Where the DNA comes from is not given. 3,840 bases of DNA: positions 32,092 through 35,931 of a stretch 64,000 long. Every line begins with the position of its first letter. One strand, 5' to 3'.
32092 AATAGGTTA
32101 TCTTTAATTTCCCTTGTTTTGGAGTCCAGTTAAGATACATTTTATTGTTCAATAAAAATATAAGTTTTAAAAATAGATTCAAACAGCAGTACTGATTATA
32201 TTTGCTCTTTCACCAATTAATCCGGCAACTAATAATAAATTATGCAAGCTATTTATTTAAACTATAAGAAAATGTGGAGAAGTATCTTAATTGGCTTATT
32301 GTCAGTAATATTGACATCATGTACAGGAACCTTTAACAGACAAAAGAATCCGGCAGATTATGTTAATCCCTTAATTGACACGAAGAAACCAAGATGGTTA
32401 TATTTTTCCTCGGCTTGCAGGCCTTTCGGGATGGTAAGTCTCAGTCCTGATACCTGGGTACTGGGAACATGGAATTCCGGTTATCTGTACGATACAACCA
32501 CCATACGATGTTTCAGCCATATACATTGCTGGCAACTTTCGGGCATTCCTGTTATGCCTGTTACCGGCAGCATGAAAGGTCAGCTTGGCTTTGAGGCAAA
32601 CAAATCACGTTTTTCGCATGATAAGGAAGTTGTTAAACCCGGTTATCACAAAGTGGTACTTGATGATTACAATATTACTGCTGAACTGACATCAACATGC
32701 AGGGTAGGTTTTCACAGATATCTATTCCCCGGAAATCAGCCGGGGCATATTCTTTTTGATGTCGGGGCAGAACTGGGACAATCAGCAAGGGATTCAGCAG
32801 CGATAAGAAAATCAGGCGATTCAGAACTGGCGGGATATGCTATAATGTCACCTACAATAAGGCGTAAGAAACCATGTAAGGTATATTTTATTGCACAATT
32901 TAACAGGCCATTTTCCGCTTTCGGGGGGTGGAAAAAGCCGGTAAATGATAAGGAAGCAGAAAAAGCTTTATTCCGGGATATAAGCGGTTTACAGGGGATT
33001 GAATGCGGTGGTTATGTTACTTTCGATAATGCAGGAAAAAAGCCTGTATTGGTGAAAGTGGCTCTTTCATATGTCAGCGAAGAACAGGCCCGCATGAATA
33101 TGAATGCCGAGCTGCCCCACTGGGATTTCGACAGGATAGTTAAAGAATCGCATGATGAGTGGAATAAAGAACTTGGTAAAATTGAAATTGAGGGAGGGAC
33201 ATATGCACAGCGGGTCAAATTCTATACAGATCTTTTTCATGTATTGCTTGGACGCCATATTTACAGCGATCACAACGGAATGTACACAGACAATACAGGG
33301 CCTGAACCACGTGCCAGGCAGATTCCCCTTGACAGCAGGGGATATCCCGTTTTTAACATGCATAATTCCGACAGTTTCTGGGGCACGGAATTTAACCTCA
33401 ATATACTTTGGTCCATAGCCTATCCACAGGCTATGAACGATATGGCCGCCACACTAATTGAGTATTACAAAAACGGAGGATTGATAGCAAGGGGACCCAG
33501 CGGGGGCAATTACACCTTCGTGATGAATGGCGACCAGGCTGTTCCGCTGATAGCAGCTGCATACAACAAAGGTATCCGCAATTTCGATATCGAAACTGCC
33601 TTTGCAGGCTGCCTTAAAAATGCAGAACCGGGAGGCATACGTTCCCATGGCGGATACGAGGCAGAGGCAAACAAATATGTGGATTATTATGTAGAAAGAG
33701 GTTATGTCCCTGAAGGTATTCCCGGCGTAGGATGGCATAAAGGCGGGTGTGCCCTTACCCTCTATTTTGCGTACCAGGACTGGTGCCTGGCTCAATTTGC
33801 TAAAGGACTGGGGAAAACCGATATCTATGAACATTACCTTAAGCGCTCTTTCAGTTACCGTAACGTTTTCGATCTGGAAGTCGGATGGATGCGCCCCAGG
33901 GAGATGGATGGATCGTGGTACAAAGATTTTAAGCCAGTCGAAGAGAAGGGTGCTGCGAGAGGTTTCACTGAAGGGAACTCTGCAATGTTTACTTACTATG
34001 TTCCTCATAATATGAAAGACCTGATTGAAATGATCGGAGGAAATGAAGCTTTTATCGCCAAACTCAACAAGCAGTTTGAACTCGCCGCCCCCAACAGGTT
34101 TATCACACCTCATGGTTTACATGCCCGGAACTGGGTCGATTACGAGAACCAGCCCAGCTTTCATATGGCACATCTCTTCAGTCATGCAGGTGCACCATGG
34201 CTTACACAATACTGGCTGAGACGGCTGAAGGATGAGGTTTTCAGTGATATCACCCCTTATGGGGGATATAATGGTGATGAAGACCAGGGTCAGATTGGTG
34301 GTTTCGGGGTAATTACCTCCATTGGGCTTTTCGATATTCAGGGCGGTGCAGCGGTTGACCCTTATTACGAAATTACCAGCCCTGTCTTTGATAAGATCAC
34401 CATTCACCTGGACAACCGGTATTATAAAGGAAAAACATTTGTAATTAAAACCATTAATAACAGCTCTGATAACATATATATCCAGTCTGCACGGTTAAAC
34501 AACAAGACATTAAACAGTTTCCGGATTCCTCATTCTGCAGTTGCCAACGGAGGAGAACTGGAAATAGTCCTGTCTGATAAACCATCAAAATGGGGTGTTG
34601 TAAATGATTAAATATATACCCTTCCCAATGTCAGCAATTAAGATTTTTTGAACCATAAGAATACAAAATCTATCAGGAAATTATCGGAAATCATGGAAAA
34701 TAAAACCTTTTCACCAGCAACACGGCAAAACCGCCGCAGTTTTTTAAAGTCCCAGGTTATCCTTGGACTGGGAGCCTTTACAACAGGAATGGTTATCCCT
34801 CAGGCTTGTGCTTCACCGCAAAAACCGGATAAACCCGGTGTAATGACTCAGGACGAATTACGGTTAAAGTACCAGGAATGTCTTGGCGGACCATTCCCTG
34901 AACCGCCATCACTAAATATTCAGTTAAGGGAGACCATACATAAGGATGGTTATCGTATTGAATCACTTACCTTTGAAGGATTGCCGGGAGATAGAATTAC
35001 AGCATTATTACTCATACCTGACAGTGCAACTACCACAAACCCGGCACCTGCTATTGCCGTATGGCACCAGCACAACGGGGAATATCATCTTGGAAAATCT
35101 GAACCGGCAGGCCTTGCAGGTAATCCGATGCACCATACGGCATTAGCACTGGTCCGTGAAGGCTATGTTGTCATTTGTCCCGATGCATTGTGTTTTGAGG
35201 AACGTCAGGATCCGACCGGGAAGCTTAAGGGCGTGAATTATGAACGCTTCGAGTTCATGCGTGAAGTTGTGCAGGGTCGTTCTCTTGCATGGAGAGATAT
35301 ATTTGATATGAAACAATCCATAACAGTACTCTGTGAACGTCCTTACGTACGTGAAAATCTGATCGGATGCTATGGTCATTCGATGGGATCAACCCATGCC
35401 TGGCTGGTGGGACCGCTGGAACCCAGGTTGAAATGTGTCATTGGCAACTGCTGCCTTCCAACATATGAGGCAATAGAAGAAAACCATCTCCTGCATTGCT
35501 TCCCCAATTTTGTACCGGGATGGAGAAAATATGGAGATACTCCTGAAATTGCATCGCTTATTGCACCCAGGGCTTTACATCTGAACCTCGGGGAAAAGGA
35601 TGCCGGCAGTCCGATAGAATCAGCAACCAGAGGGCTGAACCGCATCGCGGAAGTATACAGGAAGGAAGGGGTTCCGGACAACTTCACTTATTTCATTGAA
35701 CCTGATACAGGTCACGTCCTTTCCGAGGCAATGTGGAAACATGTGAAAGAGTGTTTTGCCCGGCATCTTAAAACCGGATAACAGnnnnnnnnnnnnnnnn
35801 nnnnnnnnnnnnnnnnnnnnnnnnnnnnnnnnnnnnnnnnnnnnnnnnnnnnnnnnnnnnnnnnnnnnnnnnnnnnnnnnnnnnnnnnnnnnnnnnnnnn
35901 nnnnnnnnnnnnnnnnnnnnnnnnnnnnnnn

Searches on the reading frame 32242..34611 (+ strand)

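Call 7: search_protein_families(library=pfam, proteins=[window:32242-34611:+])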
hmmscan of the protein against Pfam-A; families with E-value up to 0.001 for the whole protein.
window:32242-34611:+ (789 aa): 2 families
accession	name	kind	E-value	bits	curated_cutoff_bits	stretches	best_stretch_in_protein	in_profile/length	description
PF07971.18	Glyco_hydro_92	-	4.9e-135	451.5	24.6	1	282-778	1-463/464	Glycosyl hydrolase family 92 catalytic domain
PF17678.7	Glyco_hydro_92N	-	5.9e-60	203.5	34.5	1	40-276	1-236/236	Glycosyl hydrolase family 92 N-terminal domain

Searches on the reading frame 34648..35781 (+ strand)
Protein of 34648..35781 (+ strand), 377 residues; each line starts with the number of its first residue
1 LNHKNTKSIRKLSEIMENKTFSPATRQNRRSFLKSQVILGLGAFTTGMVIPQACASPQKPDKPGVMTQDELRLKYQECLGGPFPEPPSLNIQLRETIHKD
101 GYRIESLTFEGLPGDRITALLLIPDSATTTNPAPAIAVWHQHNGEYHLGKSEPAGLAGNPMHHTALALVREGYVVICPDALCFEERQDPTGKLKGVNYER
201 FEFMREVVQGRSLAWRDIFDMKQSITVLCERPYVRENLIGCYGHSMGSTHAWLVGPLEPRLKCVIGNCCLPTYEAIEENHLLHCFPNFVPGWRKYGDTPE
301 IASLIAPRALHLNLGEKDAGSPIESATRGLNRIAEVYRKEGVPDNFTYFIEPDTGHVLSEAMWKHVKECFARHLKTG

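Call 7: search_protein_families(library=pfam, proteins=[window:34648-35781:+])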
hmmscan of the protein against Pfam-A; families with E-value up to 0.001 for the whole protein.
window:34648-35781:+ (377 aa): 3 families
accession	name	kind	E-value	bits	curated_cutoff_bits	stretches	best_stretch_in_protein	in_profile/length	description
PF12715.13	Abhydrolase_7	-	8.8e-11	42.1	21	1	68-350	52-339/388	Abhydrolase family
PF05448.18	AXE1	-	2.3e-06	27.1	21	1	97-266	49-205/321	Acetyl xylan esterase (AXE1)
PF01738.24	DLH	-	2.5e-06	27.7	21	1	155-265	24-125/217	Dienelactone hydrolase family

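Call 40: search_protein_families(library=pfam, proteins=[window:34648-35781:+], max_evalue=1)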
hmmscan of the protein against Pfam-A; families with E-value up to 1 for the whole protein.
window:34648-35781:+ (377 aa): 4 families
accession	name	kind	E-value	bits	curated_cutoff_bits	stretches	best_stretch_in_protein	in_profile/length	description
PF12715.13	Abhydrolase_7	-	8.8e-11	42.1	21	1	68-350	52-339/388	Abhydrolase family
PF05448.18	AXE1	-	2.3e-06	27.1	21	1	97-266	49-205/321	Acetyl xylan esterase (AXE1)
PF01738.24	DLH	-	2.5e-06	27.7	21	1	155-265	24-125/217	Dienelactone hydrolase family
PF02129.25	Peptidase_S15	-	0.027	14.6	23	1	114-268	2-127/262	X-Pro dipeptidyl-peptidase (S15 family)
